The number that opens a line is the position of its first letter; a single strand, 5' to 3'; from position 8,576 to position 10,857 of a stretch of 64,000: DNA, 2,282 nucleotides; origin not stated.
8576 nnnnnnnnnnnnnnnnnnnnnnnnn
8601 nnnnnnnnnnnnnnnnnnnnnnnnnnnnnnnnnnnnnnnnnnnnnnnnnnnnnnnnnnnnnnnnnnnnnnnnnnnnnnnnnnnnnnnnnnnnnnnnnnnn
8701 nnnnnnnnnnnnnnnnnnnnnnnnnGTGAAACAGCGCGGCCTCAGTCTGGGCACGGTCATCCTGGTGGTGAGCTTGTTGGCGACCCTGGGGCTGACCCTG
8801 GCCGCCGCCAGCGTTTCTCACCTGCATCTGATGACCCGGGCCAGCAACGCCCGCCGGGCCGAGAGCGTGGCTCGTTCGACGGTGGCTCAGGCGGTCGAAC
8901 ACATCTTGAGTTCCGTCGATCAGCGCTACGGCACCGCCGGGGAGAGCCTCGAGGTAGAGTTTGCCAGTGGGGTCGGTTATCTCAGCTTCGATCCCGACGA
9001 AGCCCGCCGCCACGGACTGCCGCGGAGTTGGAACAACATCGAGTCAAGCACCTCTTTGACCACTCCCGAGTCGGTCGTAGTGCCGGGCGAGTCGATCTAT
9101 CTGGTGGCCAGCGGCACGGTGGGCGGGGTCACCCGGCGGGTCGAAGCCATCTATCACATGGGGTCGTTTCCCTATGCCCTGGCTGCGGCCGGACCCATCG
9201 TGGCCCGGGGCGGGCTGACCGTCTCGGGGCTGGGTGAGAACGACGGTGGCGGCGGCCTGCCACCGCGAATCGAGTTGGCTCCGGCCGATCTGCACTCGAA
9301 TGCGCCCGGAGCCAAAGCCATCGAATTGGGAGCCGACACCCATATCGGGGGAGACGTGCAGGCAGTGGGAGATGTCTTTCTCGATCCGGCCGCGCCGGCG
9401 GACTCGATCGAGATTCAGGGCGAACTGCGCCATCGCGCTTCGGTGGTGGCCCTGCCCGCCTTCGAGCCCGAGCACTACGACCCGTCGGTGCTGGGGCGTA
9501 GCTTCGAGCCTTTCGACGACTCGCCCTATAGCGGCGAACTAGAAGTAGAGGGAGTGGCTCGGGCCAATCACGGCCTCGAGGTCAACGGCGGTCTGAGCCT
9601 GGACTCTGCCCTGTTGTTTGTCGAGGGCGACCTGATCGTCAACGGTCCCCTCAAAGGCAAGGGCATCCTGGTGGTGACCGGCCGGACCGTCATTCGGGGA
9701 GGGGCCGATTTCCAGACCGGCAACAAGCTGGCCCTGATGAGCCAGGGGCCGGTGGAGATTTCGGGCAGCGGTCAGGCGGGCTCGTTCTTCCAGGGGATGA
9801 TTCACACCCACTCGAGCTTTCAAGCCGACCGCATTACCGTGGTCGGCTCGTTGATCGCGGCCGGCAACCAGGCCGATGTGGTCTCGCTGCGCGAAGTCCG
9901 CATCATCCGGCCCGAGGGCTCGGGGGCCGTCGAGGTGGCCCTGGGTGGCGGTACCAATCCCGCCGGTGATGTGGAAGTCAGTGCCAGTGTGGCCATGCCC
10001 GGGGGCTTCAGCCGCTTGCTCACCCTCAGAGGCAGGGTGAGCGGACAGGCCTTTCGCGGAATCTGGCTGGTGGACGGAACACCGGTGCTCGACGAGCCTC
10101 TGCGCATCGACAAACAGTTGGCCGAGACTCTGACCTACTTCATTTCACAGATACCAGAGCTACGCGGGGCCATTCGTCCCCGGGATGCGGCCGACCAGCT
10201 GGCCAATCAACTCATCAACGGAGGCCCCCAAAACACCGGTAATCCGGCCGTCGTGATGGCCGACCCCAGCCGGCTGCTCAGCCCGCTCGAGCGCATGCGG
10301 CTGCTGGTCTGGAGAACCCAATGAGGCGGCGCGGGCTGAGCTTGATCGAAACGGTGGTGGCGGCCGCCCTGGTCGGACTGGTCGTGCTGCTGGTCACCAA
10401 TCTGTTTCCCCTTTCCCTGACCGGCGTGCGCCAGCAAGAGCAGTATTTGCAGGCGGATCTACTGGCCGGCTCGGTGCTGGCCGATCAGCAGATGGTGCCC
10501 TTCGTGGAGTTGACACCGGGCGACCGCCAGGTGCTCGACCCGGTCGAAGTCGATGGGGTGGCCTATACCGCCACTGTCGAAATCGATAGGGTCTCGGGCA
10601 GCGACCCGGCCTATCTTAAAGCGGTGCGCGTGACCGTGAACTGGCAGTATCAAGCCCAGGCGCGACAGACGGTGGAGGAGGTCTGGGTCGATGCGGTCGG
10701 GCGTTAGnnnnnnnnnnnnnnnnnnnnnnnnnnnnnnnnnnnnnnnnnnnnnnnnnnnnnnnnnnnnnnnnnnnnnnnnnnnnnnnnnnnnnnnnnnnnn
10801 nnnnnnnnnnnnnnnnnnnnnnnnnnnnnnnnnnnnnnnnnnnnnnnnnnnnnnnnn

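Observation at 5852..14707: Coupled operon: receptor Ser/Thr kinase - GAF::GspF platform - PilX-like - two pseudopilins - giant EF-hand hydrolase, with no ATPase, secretin or prepilin peptidase in cis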

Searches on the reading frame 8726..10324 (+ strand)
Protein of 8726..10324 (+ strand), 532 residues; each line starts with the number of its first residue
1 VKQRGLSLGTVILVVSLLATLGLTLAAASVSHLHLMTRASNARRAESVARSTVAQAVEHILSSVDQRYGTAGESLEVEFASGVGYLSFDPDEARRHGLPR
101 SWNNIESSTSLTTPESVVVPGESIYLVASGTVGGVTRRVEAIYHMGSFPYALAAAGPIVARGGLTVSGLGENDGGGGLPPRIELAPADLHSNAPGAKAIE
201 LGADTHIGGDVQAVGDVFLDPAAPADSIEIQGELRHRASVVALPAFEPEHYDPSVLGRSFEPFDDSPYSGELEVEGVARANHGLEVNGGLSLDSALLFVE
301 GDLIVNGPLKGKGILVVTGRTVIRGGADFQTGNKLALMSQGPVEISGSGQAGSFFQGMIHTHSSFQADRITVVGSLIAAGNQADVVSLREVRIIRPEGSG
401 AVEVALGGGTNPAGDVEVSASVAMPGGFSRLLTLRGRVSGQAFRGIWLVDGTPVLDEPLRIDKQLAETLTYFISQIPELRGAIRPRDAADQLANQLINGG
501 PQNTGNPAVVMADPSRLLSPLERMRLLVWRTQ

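Call 4: search_protein_families(library=pfam, proteins=[window:8726-10324:+], max_evalue=0.1)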
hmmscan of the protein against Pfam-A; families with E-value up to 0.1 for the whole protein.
window:8726-10324:+ (532 aa): 0 families

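Call 5: search_protein_families(library=ncbifam, proteins=[window:8726-10324:+], max_evalue=0.1)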
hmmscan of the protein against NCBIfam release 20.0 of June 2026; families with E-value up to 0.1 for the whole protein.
window:8726-10324:+ (532 aa): 0 families

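Call 21: find_related_loci(query=A1, collection=genome_contigs, flank=10000)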
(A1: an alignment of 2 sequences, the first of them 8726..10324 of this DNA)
Query A1 (532 aa) in genome_contigs; peptide patterns used: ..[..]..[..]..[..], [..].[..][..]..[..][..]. (x = any residue, [..] = any of these).
84 stretches matched a pattern, but none encodes a relative of the query by tblastn (E <= 1e-3).

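Call 27: find_homologous_proteins(query=A1, max_evalue=0.001)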
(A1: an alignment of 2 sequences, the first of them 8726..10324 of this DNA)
Query A1 (2 sequences) (532 aa, profile of the alignment): 3 proteins with E <= 0.001 among 8000 candidates.
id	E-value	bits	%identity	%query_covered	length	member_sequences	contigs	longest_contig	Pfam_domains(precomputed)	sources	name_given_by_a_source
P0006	3.5e-274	929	100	100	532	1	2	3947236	-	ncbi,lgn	ncbi:MAG: hypothetical protein AB7S38_30270 [Vulcanimicrobiota bacterium]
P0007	1.2e-204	700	85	82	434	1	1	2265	-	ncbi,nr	ncbi:MAG: hypothetical protein KC910_28790, partial [Candidatus Eremiobacteraeota bacterium]|nr:hypo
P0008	7.3e-74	267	38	71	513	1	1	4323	-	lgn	-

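Call 28: find_encoding_contigs(protein=P0008, flank=10000, max_places=4)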
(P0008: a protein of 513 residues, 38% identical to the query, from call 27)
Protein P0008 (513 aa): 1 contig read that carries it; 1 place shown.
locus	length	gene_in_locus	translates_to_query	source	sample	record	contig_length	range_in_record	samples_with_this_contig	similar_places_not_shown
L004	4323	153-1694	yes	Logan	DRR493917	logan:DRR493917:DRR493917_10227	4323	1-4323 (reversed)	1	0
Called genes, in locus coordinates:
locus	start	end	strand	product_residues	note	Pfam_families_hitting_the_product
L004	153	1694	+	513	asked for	-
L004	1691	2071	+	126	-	-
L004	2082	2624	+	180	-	-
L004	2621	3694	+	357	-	PF00069:Pkinase, PF07714:PK_Tyr_Ser-Thr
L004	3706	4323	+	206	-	?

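Call 43: find_homologous_proteins(query=A5, max_evalue=0.001)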
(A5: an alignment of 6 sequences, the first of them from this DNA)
Query A5 (6 sequences) (532 aa, profile of the alignment): 3 proteins with E <= 0.001 among 8000 candidates.
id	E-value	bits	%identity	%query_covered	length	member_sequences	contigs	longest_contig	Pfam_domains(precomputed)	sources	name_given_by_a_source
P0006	5.6e-212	723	100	100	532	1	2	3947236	-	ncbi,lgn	ncbi:MAG: hypothetical protein AB7S38_30270 [Vulcanimicrobiota bacterium]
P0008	2.9e-189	649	38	71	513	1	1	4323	-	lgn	-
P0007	1.5e-165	570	85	82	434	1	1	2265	-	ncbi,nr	ncbi:MAG: hypothetical protein KC910_28790, partial [Candidatus Eremiobacteraeota bacterium]|nr:hypo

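Call 50: predict_structure(alignment_id=A6)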
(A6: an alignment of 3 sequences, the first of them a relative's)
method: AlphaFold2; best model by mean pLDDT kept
length: 532 residues; sequences in the alignment: 3
mean_pLDDT: 50.3   pTM: 0.45
mean pLDDT of the five models: 50.3, 45.8, 45.4, 44.9, 43.4
residues with pLDDT >= 90: 23; 70-90: 93; 50-70: 125; < 50: 291
segments of 3 or more residues with pLDDT < 50: 1-6, 26-149, 169-194, 231-242, 349-357, 383-458, 476-479, 498-515, 521-532
pLDDT, mean of each block of 10 residues (from residue 1): 46 69 51 34 31 33 29 31 32 29 22 27 32 33 36 76 60 28 35 57 64 63 56 41 59 68 80 84 90 83 90 83 78 68 74 51 80 64 36 37 28 31 28 26 30 41 54 51 62 51 37 48 44 31
secondary structure, 60 per line:
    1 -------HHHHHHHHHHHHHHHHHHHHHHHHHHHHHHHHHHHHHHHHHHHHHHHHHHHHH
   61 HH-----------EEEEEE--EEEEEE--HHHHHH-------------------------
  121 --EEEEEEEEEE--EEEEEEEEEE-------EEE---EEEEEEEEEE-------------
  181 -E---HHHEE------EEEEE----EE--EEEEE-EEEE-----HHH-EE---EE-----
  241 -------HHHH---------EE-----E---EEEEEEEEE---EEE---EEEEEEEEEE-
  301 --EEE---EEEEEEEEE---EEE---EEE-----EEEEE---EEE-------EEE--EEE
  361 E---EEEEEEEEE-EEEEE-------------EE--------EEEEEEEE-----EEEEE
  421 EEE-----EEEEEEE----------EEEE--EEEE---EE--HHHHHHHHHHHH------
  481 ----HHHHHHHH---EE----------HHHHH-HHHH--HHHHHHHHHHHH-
elements in order: H8-62 E74-79 E82-87 H90-95 E123-132 E135-144 E152-154 E158-167 E197-201 E210-214 E216-219 H248-251 E272-280 E284-286 E290-299 E303-305 E309-317 E321-323 E327-329 E335-339 E343-345 E353-355 E358-361 E365-373 E375-379 E403-410 E416-423 E429-435 E446-449 E452-455 H463-474 H485-492 H508-512 H514-517 H520-531

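Call 56: search_solved_structures(query=A5, max_evalue=10)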
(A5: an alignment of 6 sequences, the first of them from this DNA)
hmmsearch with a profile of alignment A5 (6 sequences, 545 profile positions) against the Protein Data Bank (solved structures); distinct sequences matched with E-value up to 10: 3.
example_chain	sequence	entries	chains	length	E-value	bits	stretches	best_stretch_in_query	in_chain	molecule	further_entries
6ria_A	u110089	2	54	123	0.017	17.1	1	199-230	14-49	bactofilin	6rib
6bg8_A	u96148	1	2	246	0.085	14.8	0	199-237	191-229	Ig domain protein, group 2 domain protein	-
2n3d_A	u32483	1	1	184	9.3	8.1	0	295-322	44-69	Bactofilin A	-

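Call 62: fold_search(model_id=the predicted structure, library=pdb)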
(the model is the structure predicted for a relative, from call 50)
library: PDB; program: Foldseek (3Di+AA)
matches with E <= 10: 92; with E <= 0.001: 0
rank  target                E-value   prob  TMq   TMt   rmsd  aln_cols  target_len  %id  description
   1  9lhs                  2.1e-02  0.57  0.14  0.28  13.2       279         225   11  Crystal structure of an ice-binding protein from Candidatus Cryosericum odellii (released 2025-09-03)
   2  4nu3_B                6.8e-02  0.30  0.14  0.28  11.9       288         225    9  Crystal structure of mFfIBP, a capping head region swapped mutant of ice-binding protein (released 2014-04-16)
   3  8x1p                  6.8e-02  0.16  0.10  0.19  15.2       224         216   11  Crystal structure of G160C/S176C mutant of FfIBP (released 2024-11-13)
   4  6bg8_A                1.6e-01  0.28  0.17  0.31  10.2       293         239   12  Shewanella frigidimarina ice-binding protein_1 DUF3494 Domain (released 2018-03-07)
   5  9lhr_B                1.9e-01  0.13  0.11  0.20  13.5       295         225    8  Crystal structure of Ice binding protein from Candidatus Cryosericum odellii SMC5 (released 2025-09-03)
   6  9li0_A                2.6e-01  0.14  0.13  0.24  12.5       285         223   10  Crystal structure of engineered ice-binding protein (M74I and A97V) from Candidatus Cryosericum odellii strain SMC5_16 (released 2025-09-03)
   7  3uyu_B                3.4e-01  0.06  0.10  0.18  14.4       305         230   11  Structural basis for the antifreeze activity of an ice-binding protein (LeIBP) from Arctic yeast (released 2012-02-15)
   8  5uyt_A                4.1e-01  0.14  0.14  0.17  14.0       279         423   11  Crystal structure of ice binding protein from an Antarctic bacterium Flavobacteriaceae (released 2017-10-25)
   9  4wa0                  5.8e-01  0.08  0.11  0.15  19.1       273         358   10  The structure of a possible adhesin C-terminal domain from Caldicellulosiruptor kronotskyensis (released 2015-03-04)
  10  9u4u_A                7.5e-01  0.01  0.04  0.10  18.2       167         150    6  Structure of the functional amyloid FapC from Pseudomonas sp.UK4 (released 2025-08-06)
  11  7bwx_A                8.7e-01  0.06  0.12  0.21  13.0       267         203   10  Crystal structure of ice-binding protein from an Antarctic ascomycete, Antarctomyces psychrotrophicus. (released 2020-05-27)
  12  8axg_BBB              9.6e-01  0.13  0.13  0.12   9.1       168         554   12  Crystal structure of Fusobacterium nucleatum fusolisin protease (released 2023-09-13)
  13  6rib_A                1.2e+00  0.07  0.07  0.25  11.7       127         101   12  Cryo-EM reconstruction of Thermus thermophilus bactofilin double helical filaments (released 2019-07-17)
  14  5sz8_B                1.2e+00  0.03  0.08  0.14  18.2       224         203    8  Truncated hemolysin A Q125A/Y134A from P. mirabilis at 1.8 Angstroms resolution crystallized in a high salt condition (released 2017-03-22)
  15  2n3d_MODEL_1_A        1.3e+00  0.25  0.12  0.47   8.4       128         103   16  Atomic structure of the cytoskeletal bactofilin BacA revealed by solid-state NMR (released 2015-12-16)
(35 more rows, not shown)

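Call 85: search_protein_families(library=pfam, alignment_id=A5, max_evalue=0.1)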
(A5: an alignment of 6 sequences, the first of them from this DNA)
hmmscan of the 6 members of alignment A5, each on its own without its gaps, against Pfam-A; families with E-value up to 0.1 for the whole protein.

A. member 1, seq(532 aa): 0 families

B. families by the number of members that match (of 6 scanned): 4 families
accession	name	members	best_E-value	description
PF04519.19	Bactofilin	2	0.013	Polymer-forming cytoskeletal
PF03961.19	FapA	1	9.3e-06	Flagellar Assembly Protein A beta solenoid domain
PF23981.1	DUF7305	1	0.019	Domain of unknown function (DUF7305)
PF11504.14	Colicin_Ia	1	0.066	Colicin Ia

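Call 86: search_protein_families(library=ncbifam, alignment_id=A5, max_evalue=1)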
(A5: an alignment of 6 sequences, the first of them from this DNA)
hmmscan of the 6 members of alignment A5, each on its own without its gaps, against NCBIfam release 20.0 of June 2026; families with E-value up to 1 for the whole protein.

A. member 1, seq(532 aa): 0 families

B. families by the number of members that match (of 6 scanned): 5 families
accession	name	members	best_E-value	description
NF042910.1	FMH_DH_FwdC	2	0.00022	tungsten-dependent formylmethanofuran dehydrogenase subunit FwdC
NF001951.0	PRK00733.1-2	1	0.0079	sodium-translocating pyrophosphatase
TIGR03122.1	one_C_dehyd_C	1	0.05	formylmethanofuran dehydrogenase subunit C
TIGR04215.1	choice_anch_A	1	0.18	choice-of-anchor A family protein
NF037980.1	T2SS_GspK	1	0.19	type II secretion system minor pseudopilin GspK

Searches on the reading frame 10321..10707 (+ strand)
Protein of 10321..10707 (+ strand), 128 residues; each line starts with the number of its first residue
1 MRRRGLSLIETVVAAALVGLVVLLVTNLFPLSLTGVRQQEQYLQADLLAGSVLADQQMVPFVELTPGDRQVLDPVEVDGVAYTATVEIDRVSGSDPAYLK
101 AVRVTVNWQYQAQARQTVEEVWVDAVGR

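Call 4: search_protein_families(library=pfam, proteins=[window:10321-10707:+], max_evalue=0.1)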
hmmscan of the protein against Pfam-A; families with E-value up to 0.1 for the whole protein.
window:10321-10707:+ (128 aa): 1 family
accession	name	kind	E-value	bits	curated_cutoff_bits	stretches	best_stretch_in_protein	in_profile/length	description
PF07963.17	N_methyl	-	0.00073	19.4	21.2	1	2-25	3-26/27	Prokaryotic N-terminal methylation motif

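Call 5: search_protein_families(library=ncbifam, proteins=[window:10321-10707:+], max_evalue=0.1)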
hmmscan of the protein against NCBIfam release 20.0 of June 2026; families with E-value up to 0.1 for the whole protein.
window:10321-10707:+ (128 aa): 7 families
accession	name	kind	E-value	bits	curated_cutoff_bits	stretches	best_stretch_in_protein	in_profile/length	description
TIGR02598.1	TIGR02598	subfamily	0.00025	21.3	51.4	1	5-107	1-97/151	Verru_Chthon cassette protein B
NF047828.1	T3SSXpsI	equivalog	0.0013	18.7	150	1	4-59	2-57/132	type II secretion system protein XpsI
TIGR01707.1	gspI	equivalog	0.0062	17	44.35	1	5-107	1-97/101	type II secretion system minor pseudopilin GspI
TIGR02532.1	IV_pilin_GFxxxE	domain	0.018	14.9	16.3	1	3-25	1-23/24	prepilin-type N-terminal cleavage/methylation domain-containing protein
NF007848.0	PRK10557.1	equivalog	0.041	13.2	120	1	2-44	9-51/192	prepilin peptidase-dependent protein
NF041013.1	T4P_ComGE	equivalog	0.07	13.2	49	0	4-27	4-27/83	competence type IV pilus minor pilin ComGE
NF041554.1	SA1362_fam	subfamily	0.088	13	42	0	7-45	26-64/70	SA1362 family protein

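Call 54: search_solved_structures(query=A7, max_evalue=10)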
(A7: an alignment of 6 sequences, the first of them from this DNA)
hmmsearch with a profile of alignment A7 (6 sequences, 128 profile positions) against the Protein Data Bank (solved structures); distinct sequences matched with E-value up to 10: 1.
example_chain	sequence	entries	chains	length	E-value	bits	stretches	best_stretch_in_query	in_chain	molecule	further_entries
5g23_A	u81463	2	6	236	0.014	18.6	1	1-80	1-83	TYPE-IV LIKE PILIN TTHA1219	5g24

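Call 83: search_protein_families(library=ncbifam, alignment_id=A7, max_evalue=0.1)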
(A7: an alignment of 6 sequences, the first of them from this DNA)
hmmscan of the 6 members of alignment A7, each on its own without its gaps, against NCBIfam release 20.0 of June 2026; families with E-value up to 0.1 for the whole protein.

A. member 1, seq(128 aa): 7 families
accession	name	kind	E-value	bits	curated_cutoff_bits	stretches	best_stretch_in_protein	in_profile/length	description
TIGR02598.1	TIGR02598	subfamily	0.00025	21.3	51.4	1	5-107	1-97/151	Verru_Chthon cassette protein B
NF047828.1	T3SSXpsI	equivalog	0.0013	18.7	150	1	4-59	2-57/132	type II secretion system protein XpsI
TIGR01707.1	gspI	equivalog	0.0062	17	44.35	1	5-107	1-97/101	type II secretion system minor pseudopilin GspI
TIGR02532.1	IV_pilin_GFxxxE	domain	0.018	14.9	16.3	1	3-25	1-23/24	prepilin-type N-terminal cleavage/methylation domain-containing protein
NF007848.0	PRK10557.1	equivalog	0.041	13.2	120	1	2-44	9-51/192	prepilin peptidase-dependent protein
NF041013.1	T4P_ComGE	equivalog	0.07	13.2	49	0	4-27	4-27/83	competence type IV pilus minor pilin ComGE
NF041554.1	SA1362_fam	subfamily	0.088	13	42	0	7-45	26-64/70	SA1362 family protein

B. families by the number of members that match (of 6 scanned): 7 families
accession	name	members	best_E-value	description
NF047828.1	T3SSXpsI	4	0.00011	type II secretion system protein XpsI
TIGR02598.1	TIGR02598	3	0.00025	Verru_Chthon cassette protein B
TIGR01707.1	gspI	2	0.0062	type II secretion system minor pseudopilin GspI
NF041013.1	T4P_ComGE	2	0.019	competence type IV pilus minor pilin ComGE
TIGR02532.1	IV_pilin_GFxxxE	1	0.018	prepilin-type N-terminal cleavage/methylation domain-containing protein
NF007848.0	PRK10557.1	1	0.041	prepilin peptidase-dependent protein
NF041554.1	SA1362_fam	1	0.088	SA1362 family protein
